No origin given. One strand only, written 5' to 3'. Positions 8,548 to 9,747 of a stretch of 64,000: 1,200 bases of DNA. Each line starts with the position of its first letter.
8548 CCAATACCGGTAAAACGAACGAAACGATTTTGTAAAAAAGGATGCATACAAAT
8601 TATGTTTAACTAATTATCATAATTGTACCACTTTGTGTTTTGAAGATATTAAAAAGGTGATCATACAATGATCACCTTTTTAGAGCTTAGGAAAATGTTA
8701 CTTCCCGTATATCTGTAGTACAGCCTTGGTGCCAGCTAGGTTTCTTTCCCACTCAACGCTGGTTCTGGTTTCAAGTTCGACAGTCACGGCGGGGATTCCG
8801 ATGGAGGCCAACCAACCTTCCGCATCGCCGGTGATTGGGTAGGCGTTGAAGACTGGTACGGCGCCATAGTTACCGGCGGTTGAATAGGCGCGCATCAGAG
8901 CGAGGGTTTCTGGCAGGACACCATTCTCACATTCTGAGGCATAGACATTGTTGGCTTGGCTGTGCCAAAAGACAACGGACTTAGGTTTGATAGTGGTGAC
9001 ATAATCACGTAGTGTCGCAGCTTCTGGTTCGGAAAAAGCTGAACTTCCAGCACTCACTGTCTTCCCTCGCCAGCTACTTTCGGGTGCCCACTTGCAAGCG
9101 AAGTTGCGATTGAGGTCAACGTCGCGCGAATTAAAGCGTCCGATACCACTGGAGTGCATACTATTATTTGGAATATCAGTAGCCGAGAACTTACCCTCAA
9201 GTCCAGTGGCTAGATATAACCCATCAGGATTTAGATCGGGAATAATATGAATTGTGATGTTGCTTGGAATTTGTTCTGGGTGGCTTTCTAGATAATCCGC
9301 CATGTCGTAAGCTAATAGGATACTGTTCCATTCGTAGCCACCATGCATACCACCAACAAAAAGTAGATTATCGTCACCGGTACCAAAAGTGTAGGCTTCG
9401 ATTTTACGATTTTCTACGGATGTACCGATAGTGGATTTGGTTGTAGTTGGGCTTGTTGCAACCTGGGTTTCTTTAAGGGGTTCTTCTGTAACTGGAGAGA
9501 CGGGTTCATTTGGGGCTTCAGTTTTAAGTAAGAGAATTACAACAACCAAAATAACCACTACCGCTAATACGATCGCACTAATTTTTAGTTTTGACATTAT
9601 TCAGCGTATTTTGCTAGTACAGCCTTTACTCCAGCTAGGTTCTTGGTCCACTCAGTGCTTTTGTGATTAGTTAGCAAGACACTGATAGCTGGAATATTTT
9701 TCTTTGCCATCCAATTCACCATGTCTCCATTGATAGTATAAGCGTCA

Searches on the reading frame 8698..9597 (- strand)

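Call 36: search_protein_families(library=pfam, proteins=[window:8698-9597:-], max_evalue=0.00001)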
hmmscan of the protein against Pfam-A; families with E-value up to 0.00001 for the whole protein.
window:8698-9597:- (299 aa): 1 family
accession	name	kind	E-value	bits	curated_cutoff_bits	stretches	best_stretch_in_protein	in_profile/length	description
PF00246.29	Peptidase_M14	-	1.5e-21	77.7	21.6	1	41-218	5-188/286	Zinc carboxypeptidase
